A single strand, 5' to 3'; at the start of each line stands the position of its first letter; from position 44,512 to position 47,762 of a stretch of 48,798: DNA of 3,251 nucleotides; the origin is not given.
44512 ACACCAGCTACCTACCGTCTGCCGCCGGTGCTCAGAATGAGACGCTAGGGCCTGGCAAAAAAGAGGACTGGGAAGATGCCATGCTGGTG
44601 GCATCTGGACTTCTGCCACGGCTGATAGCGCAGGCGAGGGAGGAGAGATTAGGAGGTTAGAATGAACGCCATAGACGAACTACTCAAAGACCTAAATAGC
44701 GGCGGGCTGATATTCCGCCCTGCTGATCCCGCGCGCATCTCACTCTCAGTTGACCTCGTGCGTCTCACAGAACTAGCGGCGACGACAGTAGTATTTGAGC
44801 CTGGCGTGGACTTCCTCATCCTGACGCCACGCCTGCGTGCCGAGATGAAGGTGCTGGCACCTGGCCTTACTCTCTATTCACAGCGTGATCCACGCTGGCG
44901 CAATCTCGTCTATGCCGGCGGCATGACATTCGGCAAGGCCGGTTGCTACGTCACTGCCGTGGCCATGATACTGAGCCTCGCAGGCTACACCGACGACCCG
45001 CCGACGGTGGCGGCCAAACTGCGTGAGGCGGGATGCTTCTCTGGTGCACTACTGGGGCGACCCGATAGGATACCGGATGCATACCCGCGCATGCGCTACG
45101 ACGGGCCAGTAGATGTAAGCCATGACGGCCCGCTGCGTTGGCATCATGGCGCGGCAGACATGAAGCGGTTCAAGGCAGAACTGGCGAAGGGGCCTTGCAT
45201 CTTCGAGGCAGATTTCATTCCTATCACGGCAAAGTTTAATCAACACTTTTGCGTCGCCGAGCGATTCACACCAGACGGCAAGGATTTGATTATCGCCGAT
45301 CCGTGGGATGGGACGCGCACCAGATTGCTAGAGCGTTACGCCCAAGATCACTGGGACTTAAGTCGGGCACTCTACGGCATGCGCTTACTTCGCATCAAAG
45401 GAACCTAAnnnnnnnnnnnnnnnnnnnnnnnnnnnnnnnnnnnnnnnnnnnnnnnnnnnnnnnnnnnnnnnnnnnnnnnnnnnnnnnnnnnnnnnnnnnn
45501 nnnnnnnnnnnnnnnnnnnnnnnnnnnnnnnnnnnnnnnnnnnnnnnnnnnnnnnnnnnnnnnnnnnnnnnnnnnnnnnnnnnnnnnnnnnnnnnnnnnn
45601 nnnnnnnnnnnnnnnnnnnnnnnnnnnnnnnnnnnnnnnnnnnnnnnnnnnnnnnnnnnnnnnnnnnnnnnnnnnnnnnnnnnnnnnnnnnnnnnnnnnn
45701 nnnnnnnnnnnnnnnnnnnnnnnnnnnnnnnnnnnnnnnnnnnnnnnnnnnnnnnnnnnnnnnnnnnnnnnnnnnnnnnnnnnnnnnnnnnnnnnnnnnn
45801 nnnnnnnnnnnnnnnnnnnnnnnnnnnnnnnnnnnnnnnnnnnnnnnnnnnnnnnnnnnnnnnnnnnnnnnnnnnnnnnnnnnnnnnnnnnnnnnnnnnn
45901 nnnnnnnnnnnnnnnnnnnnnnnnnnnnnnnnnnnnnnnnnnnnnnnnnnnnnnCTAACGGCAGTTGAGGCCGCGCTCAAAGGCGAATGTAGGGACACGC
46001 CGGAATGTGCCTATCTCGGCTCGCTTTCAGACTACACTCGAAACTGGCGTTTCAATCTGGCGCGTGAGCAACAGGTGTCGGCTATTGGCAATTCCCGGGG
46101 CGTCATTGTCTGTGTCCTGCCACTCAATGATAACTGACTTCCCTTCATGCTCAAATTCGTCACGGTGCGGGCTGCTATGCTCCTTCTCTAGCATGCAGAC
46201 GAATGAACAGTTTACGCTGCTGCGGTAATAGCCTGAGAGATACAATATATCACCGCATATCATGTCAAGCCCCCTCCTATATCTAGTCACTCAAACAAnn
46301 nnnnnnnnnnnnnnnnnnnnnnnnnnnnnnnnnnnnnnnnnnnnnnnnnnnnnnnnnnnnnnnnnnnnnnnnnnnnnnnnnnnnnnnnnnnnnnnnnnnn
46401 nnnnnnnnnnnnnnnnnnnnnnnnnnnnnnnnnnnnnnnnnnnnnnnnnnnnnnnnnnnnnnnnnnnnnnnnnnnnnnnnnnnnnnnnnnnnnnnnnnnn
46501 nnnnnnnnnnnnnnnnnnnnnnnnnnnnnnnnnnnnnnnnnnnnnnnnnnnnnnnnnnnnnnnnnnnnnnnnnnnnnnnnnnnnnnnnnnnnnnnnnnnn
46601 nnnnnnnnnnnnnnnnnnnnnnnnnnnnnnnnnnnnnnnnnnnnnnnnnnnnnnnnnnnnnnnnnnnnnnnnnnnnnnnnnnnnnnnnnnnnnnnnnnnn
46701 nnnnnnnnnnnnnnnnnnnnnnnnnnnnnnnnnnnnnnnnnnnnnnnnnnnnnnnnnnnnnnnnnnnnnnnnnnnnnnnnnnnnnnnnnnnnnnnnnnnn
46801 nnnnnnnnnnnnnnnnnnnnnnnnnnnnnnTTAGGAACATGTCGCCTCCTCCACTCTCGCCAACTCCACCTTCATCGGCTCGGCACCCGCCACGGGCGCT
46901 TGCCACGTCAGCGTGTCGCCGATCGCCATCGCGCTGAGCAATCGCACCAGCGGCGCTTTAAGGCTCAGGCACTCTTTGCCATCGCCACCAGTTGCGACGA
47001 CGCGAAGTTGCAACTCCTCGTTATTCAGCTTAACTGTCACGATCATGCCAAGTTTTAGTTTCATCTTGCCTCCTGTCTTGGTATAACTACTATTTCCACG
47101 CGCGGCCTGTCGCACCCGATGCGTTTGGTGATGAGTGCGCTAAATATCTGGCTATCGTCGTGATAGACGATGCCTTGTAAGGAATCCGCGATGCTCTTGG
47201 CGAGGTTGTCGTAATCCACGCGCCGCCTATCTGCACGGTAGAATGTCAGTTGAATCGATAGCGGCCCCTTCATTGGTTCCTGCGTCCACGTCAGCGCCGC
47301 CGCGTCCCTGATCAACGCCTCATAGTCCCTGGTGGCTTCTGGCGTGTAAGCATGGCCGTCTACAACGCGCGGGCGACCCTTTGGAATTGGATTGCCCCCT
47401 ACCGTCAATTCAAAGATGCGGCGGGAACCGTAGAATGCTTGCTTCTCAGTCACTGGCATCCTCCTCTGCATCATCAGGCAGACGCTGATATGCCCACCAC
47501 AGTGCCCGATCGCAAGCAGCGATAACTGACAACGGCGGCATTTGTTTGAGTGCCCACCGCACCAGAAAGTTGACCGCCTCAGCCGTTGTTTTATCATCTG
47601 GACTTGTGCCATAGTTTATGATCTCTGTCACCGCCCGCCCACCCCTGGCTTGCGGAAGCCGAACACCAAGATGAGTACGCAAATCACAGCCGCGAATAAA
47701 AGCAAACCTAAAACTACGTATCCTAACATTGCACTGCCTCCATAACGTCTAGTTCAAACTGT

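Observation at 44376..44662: Nine GTTAGAA heptamers at 11-bp spacing fill the gap in front of the lysis cassette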

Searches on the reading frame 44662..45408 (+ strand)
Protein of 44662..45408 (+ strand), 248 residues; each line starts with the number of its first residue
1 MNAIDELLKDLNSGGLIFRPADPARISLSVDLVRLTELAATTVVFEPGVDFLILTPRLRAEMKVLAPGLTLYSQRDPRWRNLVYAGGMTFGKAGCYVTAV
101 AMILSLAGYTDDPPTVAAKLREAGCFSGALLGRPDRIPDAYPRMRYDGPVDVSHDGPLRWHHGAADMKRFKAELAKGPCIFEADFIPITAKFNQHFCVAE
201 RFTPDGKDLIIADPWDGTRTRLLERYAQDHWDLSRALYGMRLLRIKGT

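Call 7: search_protein_families(library=pfam, proteins=[window:44662-45408:+], max_evalue=0.01)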
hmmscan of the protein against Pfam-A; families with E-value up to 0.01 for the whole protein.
window:44662-45408:+ (248 aa): 1 family
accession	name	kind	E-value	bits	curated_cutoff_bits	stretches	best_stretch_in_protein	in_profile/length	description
PF13529.12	Peptidase_C39_2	-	8.6e-07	30.1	24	1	71-215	5-143/143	Peptidase_C39 like family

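Call 8: search_protein_families(library=phrogs, proteins=[window:44662-45408:+], max_evalue=0.01)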
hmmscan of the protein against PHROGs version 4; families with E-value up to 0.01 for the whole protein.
window:44662-45408:+ (248 aa): 0 families

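Call 10: find_related_loci(query=window:44662-45408:+, collection=viral_contigs, flank=5000)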
Query window:44662-45408:+ (248 aa) in viral_contigs; peptide patterns used: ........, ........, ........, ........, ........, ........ (x = any residue, [..] = any of these).
9 stretches matched a pattern, but none encodes a relative of the query by tblastn (E <= 1e-3).

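Call 12: find_encoding_contigs(protein=window:44662-45408:+, flank=5000, max_places=10)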
Protein window:44662-45408:+ (248 aa): 3 contigs read that carry it; 2 places shown.
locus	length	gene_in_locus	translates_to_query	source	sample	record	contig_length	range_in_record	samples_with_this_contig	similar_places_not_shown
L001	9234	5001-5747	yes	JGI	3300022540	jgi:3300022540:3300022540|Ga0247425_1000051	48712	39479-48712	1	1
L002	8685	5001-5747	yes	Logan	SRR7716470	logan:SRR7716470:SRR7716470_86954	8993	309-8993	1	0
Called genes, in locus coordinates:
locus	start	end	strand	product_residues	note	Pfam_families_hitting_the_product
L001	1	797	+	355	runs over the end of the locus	-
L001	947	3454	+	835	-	PF22842:Pel9A-like_beta_helix, PF13229:Beta_helix (weak), PF14594:Sipho_Gp37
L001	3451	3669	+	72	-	-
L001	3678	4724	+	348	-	-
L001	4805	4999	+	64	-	-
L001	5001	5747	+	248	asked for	PF13529:Peptidase_C39_2 (weak)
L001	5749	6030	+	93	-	-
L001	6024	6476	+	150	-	-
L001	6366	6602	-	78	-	-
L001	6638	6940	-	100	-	-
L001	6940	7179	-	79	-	-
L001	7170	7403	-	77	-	-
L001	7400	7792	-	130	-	PF05866:RusA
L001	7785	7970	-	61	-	-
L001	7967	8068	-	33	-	-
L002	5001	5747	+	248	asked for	PF13529:Peptidase_C39_2 (weak)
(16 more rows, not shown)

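Call 16: find_homologous_proteins(query=window:44662-45408:+, max_evalue=0.00001)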
Query window:44662-45408:+ (248 aa): 104 proteins with E <= 0.00001 among 1790 candidates.
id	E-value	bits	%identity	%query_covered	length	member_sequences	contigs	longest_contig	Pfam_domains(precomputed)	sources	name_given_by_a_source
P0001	1.1e-166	571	100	100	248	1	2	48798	PF13529.14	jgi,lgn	-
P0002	4.8e-116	405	71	99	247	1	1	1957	PF13529.14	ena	-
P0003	8.8e-114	397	70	99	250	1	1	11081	-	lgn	-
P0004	4.0e-110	385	70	99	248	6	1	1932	-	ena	-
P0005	3.7e-109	382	70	99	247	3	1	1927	PF13529.14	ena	-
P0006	1.0e-104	368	67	98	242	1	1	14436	PF13529.14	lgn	-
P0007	1.1e-102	361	68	99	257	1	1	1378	PF13529.14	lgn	-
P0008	1.8e-99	351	83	73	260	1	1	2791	PF13529.14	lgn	-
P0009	2.9e-98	347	66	100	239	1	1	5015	PF13529.14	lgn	-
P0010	1.4e-97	344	67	98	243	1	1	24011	PF13529.14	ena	-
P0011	1.2e-94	335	63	99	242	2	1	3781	PF13529.14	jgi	-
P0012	4.1e-94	333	63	100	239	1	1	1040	PF13529.14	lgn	-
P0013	2.3e-93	330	65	98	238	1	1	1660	PF13529.14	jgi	-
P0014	9.2e-93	328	63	100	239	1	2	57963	PF13529.14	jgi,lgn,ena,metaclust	metaclust:\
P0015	1.1e-91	325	78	73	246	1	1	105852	PF13529.14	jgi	jgi:hypothetical protein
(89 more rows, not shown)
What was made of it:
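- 44662..45408 (+): Lysin: Peptidase_C39_2 catalytic domain behind a family-specific N-terminal domain of about 60 aa. Calls 7, 16.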

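Call 18: find_related_loci(query=A1, collection=metagenome_contigs, flank=6000)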
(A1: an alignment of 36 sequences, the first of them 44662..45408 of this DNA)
Query A1 (248 aa) in metagenome_contigs; peptide patterns used: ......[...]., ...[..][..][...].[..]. (x = any residue, [..] = any of these).
546 stretches matched a pattern; 424 encode a relative of the query (tblastn E <= 1e-3); the best 80 are kept; 80 distinct loci.
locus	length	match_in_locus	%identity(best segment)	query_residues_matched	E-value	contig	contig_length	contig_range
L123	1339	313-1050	71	1-246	1e-122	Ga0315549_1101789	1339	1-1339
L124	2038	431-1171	69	1-246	1e-116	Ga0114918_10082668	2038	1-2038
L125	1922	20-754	68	1-246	7e-117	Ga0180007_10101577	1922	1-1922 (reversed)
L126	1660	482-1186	65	1-244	9e-105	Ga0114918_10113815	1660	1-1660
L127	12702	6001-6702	64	4-246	1e-97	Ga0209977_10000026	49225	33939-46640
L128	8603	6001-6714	63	1-247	1e-97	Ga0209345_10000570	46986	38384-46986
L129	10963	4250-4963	63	1-247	1e-97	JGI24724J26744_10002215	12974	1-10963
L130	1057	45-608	71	50-246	2e-96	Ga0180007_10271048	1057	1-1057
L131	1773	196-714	74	66-246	2e-92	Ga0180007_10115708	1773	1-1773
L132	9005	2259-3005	58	1-245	8e-88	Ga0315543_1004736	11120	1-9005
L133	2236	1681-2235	70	1-185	6e-85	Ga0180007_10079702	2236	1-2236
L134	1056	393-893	66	68-244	1e-77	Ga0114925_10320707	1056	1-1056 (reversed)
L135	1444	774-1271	64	68-244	1e-73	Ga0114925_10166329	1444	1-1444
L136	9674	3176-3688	61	69-245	4e-68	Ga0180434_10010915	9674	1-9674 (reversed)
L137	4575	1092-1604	58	66-244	4e-67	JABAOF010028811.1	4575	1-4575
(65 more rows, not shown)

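Call 19: find_related_loci(query=A1, collection=genome_contigs, flank=6000)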
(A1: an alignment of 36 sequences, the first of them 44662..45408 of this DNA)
Query A1 (248 aa) in genome_contigs; peptide patterns used: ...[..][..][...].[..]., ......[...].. (x = any residue, [..] = any of these).
22 stretches matched a pattern; 7 encode a relative of the query (tblastn E <= 1e-3); 7 distinct loci.
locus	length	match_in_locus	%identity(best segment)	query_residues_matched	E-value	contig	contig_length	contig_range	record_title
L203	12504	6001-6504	31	64-237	7e-19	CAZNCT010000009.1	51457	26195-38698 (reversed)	MAG TPA_asm: uncultured Anaerolinea sp. isolate binchicken_co135_206 genome assembly, contig: NODE_1405_length_51457_cov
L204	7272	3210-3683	30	63-214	9e-13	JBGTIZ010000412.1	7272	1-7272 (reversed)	MAG: Candidatus Promineifilaceae bacterium isolate JTS-RE278 k141_393734, whole genome shotgun sequence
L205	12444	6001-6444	34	72-220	1e-11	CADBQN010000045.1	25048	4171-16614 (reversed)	MAG: uncultured Firmicutes bacterium isolate RUG14212 genome assembly, contig: RUG14212_asm_45, whole genome shotgun seq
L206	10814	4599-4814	42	72-139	1e-9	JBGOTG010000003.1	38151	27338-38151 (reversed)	MAG: Candidatus Dormibacteraceae bacterium isolate OBJ_0618_7090110_168 k141_1647936_length_38151_cov_82.3329, whole gen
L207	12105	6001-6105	43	70-104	4e-5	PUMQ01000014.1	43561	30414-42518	MAG: Candidatus Nealsonbacteria bacterium isolate B1Sed10_223R1 B1-Sed10-C529, whole genome shotgun sequence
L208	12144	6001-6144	42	65-104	4e-5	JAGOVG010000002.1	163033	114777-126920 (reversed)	Candidatus Woesebacteria bacterium isolate Gw_Eff_bin_546 Gw_Eff_78_length_163033_cov_8.265006, whole genome shotgun seq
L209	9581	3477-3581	40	70-104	1e-4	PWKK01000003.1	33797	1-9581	MAG: Candidatus Nealsonbacteria bacterium isolate CSSed10_186 CS-Sed10-C1593, whole genome shotgun sequence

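Call 23: find_encoding_contigs(protein=P0003, flank=6000, max_places=3)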
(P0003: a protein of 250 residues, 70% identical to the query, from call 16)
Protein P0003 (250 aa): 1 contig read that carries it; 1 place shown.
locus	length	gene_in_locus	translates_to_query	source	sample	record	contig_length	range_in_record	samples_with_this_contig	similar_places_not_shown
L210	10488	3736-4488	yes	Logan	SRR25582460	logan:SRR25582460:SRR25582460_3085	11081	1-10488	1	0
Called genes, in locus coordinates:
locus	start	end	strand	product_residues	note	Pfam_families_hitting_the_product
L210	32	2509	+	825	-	PF13884:Peptidase_S74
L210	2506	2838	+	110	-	-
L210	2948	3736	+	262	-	-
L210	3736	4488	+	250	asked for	-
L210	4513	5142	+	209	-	PF00072:Response_reg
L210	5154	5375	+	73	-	-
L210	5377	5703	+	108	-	-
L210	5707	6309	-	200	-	-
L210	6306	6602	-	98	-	-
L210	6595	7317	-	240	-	PF08241:Methyltransf_11 (faint), PF01555:N6_N4_Mtase (faint)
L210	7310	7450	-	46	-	-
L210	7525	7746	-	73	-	-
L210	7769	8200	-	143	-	-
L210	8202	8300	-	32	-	-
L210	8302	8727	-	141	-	-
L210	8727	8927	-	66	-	-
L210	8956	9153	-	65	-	-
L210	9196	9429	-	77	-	-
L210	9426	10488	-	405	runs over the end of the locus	PF01555:N6_N4_Mtase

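Call 24: find_encoding_contigs(protein=P0006, flank=6000, max_places=3)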
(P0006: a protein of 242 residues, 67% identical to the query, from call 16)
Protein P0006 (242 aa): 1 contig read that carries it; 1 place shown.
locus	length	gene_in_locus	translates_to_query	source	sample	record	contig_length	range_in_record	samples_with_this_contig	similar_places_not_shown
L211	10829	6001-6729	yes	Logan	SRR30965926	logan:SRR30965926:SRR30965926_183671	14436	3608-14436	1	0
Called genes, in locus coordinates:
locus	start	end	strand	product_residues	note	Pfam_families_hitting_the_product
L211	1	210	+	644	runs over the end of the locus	-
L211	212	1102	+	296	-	-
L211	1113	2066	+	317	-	PF21882:Gp53-like_C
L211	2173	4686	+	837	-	PF22842:Pel9A-like_beta_helix, PF13229:Beta_helix, PF16318:DUF4957 (weak), PF13229:Beta_helix, PF14594:Sipho_Gp37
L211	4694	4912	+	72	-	-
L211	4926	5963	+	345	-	-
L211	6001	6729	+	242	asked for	PF13529:Peptidase_C39_2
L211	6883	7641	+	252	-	PF01541:GIY-YIG, PF07460:NUMOD3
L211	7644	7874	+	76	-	-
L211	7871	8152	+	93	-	-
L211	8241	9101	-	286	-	-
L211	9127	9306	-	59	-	-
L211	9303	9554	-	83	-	-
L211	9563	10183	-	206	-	PF04218:CENP-B_N (faint), PF13384:HTH_23 (faint), PF13518:HTH_28 (faint), PF13936:HTH_38 (faint), PF13392:HNH_3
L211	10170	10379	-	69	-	-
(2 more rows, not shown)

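Call 25: find_encoding_contigs(protein=P0010, flank=6000, max_places=3)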
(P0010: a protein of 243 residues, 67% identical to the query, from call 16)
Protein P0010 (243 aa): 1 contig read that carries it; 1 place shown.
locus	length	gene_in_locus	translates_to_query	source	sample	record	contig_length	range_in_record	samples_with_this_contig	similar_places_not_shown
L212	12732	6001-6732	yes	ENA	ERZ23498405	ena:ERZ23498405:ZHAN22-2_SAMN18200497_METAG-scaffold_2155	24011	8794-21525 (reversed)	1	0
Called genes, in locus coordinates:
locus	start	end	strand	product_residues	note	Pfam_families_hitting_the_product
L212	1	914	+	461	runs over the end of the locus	-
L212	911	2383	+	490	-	-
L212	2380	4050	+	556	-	-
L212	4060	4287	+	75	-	-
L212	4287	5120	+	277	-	PF14099:Polysacc_lyase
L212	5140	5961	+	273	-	-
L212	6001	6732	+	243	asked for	PF13529:Peptidase_C39_2 (weak)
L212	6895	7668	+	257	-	PF01541:GIY-YIG, PF07460:NUMOD3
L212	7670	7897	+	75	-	-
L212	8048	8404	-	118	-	-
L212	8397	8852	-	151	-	-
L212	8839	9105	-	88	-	-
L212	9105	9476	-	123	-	-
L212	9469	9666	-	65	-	-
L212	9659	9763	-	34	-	-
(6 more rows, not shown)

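Call 33: find_related_loci(query=A1, collection=viral_contigs, flank=10000)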
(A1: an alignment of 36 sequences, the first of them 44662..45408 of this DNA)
Query A1 (248 aa) in viral_contigs; peptide patterns used: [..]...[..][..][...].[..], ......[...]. (x = any residue, [..] = any of these).
37 stretches matched a pattern; 25 encode a relative of the query (tblastn E <= 1e-3); 25 distinct loci.
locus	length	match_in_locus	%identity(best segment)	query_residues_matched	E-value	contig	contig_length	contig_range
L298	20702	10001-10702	64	4-246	1e-97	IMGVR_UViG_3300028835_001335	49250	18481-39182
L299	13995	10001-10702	64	4-246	1e-97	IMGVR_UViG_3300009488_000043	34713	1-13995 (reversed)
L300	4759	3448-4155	61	1-246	6e-93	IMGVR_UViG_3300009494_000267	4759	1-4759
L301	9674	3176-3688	61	69-245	3e-68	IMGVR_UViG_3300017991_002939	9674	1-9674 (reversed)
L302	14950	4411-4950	66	67-246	7e-78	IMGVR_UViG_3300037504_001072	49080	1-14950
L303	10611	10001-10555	54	50-244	8e-62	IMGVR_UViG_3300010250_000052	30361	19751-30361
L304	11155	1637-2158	55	66-245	4e-59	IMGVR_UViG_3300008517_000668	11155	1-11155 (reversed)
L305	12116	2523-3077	47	66-244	3e-41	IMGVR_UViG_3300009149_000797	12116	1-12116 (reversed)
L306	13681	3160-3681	35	69-248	3e-23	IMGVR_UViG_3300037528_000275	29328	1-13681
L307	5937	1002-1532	38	71-246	1e-19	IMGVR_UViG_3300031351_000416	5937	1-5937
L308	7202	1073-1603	38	71-246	1e-19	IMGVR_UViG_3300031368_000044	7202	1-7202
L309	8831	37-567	38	71-246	4e-19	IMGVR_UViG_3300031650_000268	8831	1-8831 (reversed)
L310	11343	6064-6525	30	67-226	2e-17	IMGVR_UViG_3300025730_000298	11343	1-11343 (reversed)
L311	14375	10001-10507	31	70-241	7e-17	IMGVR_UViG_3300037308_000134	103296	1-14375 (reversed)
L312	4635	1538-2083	35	71-246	2e-16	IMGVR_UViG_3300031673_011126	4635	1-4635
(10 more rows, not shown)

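Call 61: search_protein_families(library=pfam, proteins=[L210:4513-5142:+], max_evalue=0.05)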
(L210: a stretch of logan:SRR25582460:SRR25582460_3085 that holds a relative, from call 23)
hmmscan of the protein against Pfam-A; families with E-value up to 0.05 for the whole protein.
L210:4513-5142:+ (209 aa): 2 families
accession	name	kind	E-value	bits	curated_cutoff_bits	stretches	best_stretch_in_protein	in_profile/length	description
PF00072.30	Response_reg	-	5.1e-25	88.2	30.2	1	4-113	1-110/111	Response regulator receiver domain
PF20161.5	VpsR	-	0.04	14.1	23.7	0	18-111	24-118/121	VpsR domain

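Call 86: search_dna_similar(query=window:44662-45408:+, collection=phages, mode=protein, max_rows=15)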
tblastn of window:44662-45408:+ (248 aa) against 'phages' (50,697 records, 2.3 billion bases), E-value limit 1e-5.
No match.

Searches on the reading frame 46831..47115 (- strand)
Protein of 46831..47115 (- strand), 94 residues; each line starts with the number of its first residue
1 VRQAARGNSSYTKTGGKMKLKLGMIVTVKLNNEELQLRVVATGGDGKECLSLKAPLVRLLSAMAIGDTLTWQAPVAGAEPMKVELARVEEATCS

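Call 61: search_protein_families(library=pfam, proteins=[window:46831-47115:-], max_evalue=0.05)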
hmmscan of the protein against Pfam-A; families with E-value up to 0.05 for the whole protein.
window:46831-47115:- (94 aa): 1 family
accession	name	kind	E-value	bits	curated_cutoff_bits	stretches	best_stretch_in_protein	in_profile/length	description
PF01272.25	GreA_GreB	-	0.00019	21.8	26.9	1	21-76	7-66/77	Transcription elongation factor, GreA/GreB, C-term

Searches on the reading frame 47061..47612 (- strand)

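Call 61: search_protein_families(library=pfam, proteins=[window:47061-47612:-], max_evalue=0.05)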
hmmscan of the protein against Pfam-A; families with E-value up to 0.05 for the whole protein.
window:47061-47612:- (183 aa): 1 family
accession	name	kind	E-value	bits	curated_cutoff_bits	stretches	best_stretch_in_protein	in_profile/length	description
PF05866.16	RusA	-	1.1e-22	81.4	22.8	1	73-176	2-123/124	Endodeoxyribonuclease RusA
